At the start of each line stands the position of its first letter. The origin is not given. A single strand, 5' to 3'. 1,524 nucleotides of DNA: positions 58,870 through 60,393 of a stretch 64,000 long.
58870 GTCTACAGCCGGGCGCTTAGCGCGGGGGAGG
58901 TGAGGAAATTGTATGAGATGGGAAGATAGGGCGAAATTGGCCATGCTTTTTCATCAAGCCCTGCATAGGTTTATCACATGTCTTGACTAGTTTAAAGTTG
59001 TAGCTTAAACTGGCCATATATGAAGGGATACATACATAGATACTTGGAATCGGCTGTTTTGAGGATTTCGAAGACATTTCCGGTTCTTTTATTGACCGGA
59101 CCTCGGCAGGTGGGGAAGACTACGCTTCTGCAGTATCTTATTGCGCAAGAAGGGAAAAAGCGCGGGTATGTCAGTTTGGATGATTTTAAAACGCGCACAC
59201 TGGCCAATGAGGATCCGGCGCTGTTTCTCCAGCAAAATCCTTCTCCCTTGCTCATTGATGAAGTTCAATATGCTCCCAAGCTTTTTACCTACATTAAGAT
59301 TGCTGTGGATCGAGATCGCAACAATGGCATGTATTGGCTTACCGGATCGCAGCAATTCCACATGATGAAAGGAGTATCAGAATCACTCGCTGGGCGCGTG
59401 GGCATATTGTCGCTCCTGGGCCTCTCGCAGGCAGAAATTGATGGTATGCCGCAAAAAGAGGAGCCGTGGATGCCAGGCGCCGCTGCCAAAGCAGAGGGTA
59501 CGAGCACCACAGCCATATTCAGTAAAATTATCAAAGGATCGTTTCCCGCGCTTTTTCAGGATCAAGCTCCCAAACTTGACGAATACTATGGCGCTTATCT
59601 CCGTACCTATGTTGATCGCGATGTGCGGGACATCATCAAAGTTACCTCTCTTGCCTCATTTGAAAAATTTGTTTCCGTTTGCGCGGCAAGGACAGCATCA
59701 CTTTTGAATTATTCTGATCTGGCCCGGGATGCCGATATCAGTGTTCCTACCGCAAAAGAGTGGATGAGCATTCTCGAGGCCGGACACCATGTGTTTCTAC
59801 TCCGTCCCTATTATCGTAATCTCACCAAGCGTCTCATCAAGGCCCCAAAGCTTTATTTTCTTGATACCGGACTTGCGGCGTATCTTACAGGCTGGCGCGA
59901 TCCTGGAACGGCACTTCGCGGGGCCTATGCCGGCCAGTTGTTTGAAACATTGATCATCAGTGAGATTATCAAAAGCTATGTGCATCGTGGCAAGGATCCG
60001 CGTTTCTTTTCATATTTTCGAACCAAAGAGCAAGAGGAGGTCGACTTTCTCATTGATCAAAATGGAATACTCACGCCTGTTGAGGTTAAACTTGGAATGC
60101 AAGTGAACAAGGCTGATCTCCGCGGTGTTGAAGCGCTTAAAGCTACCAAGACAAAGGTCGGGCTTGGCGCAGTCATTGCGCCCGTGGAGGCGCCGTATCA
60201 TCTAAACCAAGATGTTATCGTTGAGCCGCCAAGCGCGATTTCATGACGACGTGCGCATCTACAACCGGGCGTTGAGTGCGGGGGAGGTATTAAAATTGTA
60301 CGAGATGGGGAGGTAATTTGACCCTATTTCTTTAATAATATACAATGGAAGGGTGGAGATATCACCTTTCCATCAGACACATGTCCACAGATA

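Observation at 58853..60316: DUF4143 AAA ATPase gene inserted at the 3' end of the LamG gene, flanked by a duplicated 75-bp coding fragment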

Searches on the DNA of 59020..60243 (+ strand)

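Call 85: search_dna_similar(query=L140:1400-5490:+, collection=plasmids, mode=near, max_rows=40, rows=spread)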
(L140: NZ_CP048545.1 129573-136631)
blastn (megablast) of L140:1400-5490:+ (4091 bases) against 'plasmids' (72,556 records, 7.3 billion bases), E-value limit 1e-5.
Records with a match: 70; places in all: 72; records where one place covers at least 80% of the query: 19.
Best place of each record, by identity: >=99% 19; 95-99% 1; 90-95% 4; 80-90% 24; 60-80% 22.
By first word of the organism name: Agrobacterium 36; Rhizobium 13; Sinorhizobium 9; Brucella 2; Shinella 1; Aminobacter 1; Pararhizobium 1; Mesorhizobium 1; Pseudorhizobium 1; Ensifer 1; and 4 more.
By predicted mobility (MOB-suite, as given by PLSDB): conjugative 47; non-mobilizable 22; mobilizable 1.
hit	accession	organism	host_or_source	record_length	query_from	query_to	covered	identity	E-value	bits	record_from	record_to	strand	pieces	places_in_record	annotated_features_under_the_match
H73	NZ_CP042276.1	Agrobacterium tumefaciens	Juglans regia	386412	1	4091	100%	100.0%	0e+0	7555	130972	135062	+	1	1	pyc: pyruvate carboxylase | ATP-binding protein | ABC transporter substrate-binding protein | hypothetical protein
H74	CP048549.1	Agrobacterium tumefaciens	walnut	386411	1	4091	100%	100.0%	0e+0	7555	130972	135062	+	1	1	pyc: pyruvate carboxylase | ATP-binding protein | ABC transporter substrate-binding protein | hypothetical protein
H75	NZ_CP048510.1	Agrobacterium tumefaciens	walnut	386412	1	4091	100%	100.0%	0e+0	7555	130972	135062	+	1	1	pyc: pyruvate carboxylase | ATP-binding protein | ABC transporter substrate-binding protein | hypothetical protein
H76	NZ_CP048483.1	Agrobacterium tumefaciens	walnut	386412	1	4091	100%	100.0%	0e+0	7555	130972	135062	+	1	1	pyc: pyruvate carboxylase | ATP-binding protein | ABC transporter substrate-binding protein | hypothetical protein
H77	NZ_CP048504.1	Agrobacterium tumefaciens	walnut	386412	1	4091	100%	100.0%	0e+0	7555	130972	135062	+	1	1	pyc: pyruvate carboxylase | ATP-binding protein | ABC transporter substrate-binding protein | hypothetical protein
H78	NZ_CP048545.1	Agrobacterium tumefaciens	walnut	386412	1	4091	100%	100.0%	0e+0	7555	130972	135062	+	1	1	pyc: pyruvate carboxylase | ATP-binding protein | ABC transporter substrate-binding protein | hypothetical protein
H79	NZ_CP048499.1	Agrobacterium tumefaciens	walnut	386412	1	4091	100%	100.0%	0e+0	7555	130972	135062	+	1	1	pyc: pyruvate carboxylase | ATP-binding protein | ABC transporter substrate-binding protein | hypothetical protein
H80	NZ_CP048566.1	Agrobacterium tumefaciens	walnut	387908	1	4091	100%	100.0%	0e+0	7555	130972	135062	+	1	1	pyc: pyruvate carboxylase | ATP-binding protein | ABC transporter substrate-binding protein | hypothetical protein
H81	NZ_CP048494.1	Agrobacterium tumefaciens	walnut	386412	1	4091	100%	100.0%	0e+0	7555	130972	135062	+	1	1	pyc: pyruvate carboxylase | ATP-binding protein | ABC transporter substrate-binding protein | hypothetical protein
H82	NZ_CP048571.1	Agrobacterium tumefaciens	walnut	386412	1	4091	100%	100.0%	0e+0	7555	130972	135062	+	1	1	pyc: pyruvate carboxylase | ATP-binding protein | ABC transporter substrate-binding protein | hypothetical protein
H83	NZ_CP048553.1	Agrobacterium tumefaciens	walnut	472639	1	3683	90%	100.0%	0e+0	6802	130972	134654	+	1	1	ATP-binding protein | ABC transporter substrate-binding protein | hypothetical protein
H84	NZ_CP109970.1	Agrobacterium salinitolerans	-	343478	1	1440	35%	90.6%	0e+0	1910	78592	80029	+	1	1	ABC transporter substrate-binding protein | hypothetical protein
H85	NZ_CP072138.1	Agrobacterium sp. S7/73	Phyla canescens,cell culture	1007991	1439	2799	33%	92.6%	0e+0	1954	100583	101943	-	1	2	record has no annotation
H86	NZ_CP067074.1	Rhizobium sp. AB2/73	Phyla canescens,cell culture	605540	1439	2799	33%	92.6%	0e+0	1954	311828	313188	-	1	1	ATP-binding protein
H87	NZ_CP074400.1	Agrobacterium salinitolerans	Cotton,tiaaue sample,root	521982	1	1395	34%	87.7%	0e+0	1622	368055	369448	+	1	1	ABC transporter substrate-binding protein | hypothetical protein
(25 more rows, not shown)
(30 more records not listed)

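Call 86: get_annotated_region(hit=H86, flank=2500)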
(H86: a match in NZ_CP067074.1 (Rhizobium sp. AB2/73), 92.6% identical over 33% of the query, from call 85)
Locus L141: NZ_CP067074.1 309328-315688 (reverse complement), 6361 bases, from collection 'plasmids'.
description: Rhizobium sp. AB2/73 plasmid pAtAB2-73d, complete sequence
organism: Rhizobium sp. AB2/73 (NCBI taxid 2795216)
taxonomy: Bacteria; Pseudomonadota; Alphaproteobacteria; Hyphomicrobiales; Rhizobiaceae; Rhizobium; Rhizobium sp. AB2/73
host: -; source: Phyla canescens,cell culture; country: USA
typing (MOB-suite, as given by PLSDB): conjugative; relaxase MOBP; mating-pair formation MPF_T
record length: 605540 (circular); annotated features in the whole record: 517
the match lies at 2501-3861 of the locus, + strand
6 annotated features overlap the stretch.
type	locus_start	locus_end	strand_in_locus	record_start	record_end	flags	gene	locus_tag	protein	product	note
CDS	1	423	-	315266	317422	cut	-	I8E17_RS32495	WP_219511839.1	TonB-dependent receptor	GO:0015891 - siderophore transport [Evidence IEA]; GO:0055085 - transmembrane transport [Evidence IEA]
CDS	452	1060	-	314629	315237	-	-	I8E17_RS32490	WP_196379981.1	nitroreductase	-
CDS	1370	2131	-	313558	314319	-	-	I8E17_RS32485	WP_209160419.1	hypothetical protein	-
CDS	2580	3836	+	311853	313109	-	-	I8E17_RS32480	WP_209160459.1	ATP-binding protein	-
CDS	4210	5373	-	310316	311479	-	-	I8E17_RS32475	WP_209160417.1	epoxide hydrolase family protein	-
CDS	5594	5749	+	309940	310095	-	-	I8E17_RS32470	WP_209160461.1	hypothetical protein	-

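Call 88: get_annotated_region(hit=H84, flank=3000)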
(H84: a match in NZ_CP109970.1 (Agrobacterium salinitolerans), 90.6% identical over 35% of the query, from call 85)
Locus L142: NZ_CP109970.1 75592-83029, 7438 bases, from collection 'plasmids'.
description: Agrobacterium salinitolerans strain CFBP5507 plasmid pAtCFBP5507a, complete sequence
organism: Agrobacterium salinitolerans (NCBI taxid 1183413)
taxonomy: Bacteria; Pseudomonadota; Alphaproteobacteria; Hyphomicrobiales; Rhizobiaceae; Agrobacterium; Agrobacterium salinitolerans
host: -; source: -; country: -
typing (MOB-suite, as given by PLSDB): conjugative; relaxase MOBQ; mating-pair formation MPF_T
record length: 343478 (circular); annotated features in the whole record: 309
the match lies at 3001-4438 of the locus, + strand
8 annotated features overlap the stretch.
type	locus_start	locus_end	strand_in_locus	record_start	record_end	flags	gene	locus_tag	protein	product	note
CDS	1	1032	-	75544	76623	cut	-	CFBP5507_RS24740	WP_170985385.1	ABC transporter ATP-binding protein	-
CDS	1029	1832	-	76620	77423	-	-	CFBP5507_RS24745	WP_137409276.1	ABC transporter permease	GO:0055085 - transmembrane transport [Evidence IEA]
CDS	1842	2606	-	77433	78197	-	-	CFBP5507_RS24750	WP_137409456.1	ABC transporter permease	GO:0055085 - transmembrane transport [Evidence IEA]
CDS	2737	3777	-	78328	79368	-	-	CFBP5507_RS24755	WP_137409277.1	ABC transporter substrate-binding protein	-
CDS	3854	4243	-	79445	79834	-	-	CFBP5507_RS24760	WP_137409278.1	hypothetical protein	-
CDS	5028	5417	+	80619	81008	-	-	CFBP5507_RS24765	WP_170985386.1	transposase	GO:0006313 - DNA transposition [Evidence IEA]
CDS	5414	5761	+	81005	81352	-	tnpB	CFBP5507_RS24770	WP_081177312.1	IS66 family insertion sequence element accessory protein TnpB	-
CDS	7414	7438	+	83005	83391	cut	-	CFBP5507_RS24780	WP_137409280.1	GNAT family N-acetyltransferase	-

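Call 89: search_dna_similar(query=L141:900-5500:+, collection=plasmids, mode=near, max_rows=30)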
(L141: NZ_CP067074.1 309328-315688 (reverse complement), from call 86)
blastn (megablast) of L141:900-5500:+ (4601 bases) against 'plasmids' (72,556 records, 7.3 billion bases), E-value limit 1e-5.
Records with a match: 25; places in all: 25; records where one place covers at least 80% of the query: 3.
Best place of each record, by identity: >=99% 3; 90-95% 19; 80-90% 2; 60-80% 1.
By first word of the organism name: Agrobacterium 22; Rhizobium 2; Sinorhizobium 1.
By predicted mobility (MOB-suite, as given by PLSDB): conjugative 25.
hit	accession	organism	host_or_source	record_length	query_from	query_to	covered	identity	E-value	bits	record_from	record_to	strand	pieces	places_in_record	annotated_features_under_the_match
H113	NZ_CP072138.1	Agrobacterium sp. S7/73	Phyla canescens,cell culture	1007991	1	4601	100%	100.0%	0e+0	8497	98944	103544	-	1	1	record has no annotation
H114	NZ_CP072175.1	Rhizobium sp. AB2/73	Phyla canescens,cell culture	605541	1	4601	100%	100.0%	0e+0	8497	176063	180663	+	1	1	ATP-binding protein | epoxide hydrolase family protein | hypothetical protein | nitroreductase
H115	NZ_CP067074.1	Rhizobium sp. AB2/73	Phyla canescens,cell culture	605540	1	4601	100%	100.0%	0e+0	8497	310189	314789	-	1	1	ATP-binding protein | epoxide hydrolase family protein | hypothetical protein | nitroreductase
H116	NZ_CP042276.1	Agrobacterium tumefaciens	Juglans regia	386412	1602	2962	30%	92.6%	0e+0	1954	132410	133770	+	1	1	ATP-binding protein | pyc: pyruvate carboxylase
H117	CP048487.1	Agrobacterium tumefaciens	walnut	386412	1602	2962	30%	92.6%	0e+0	1954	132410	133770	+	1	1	ATP-binding protein | pyc: pyruvate carboxylase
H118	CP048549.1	Agrobacterium tumefaciens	walnut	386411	1602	2962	30%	92.6%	0e+0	1954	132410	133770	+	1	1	ATP-binding protein | pyc: pyruvate carboxylase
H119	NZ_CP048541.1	Agrobacterium tumefaciens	walnut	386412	1602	2962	30%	92.6%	0e+0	1954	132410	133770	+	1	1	ATP-binding protein | pyc: pyruvate carboxylase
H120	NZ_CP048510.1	Agrobacterium tumefaciens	walnut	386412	1602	2962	30%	92.6%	0e+0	1954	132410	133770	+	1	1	ATP-binding protein | pyc: pyruvate carboxylase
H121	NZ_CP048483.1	Agrobacterium tumefaciens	walnut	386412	1602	2962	30%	92.6%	0e+0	1954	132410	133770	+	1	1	ATP-binding protein | pyc: pyruvate carboxylase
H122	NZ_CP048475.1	Agrobacterium tumefaciens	walnut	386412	1602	2962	30%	92.6%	0e+0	1954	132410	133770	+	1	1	ATP-binding protein | pyc: pyruvate carboxylase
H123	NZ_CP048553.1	Agrobacterium tumefaciens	walnut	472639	1602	2962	30%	92.6%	0e+0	1954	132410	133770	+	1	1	ATP-binding protein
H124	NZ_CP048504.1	Agrobacterium tumefaciens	walnut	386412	1602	2962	30%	92.6%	0e+0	1954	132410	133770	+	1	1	ATP-binding protein | pyc: pyruvate carboxylase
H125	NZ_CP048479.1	Agrobacterium tumefaciens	walnut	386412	1602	2962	30%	92.6%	0e+0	1954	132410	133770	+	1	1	ATP-binding protein | pyc: pyruvate carboxylase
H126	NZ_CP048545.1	Agrobacterium tumefaciens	walnut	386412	1602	2962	30%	92.6%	0e+0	1954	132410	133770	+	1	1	ATP-binding protein | pyc: pyruvate carboxylase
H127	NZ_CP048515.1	Agrobacterium tumefaciens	walnut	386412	1602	2962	30%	92.6%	0e+0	1954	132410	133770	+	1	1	ATP-binding protein | pyc: pyruvate carboxylase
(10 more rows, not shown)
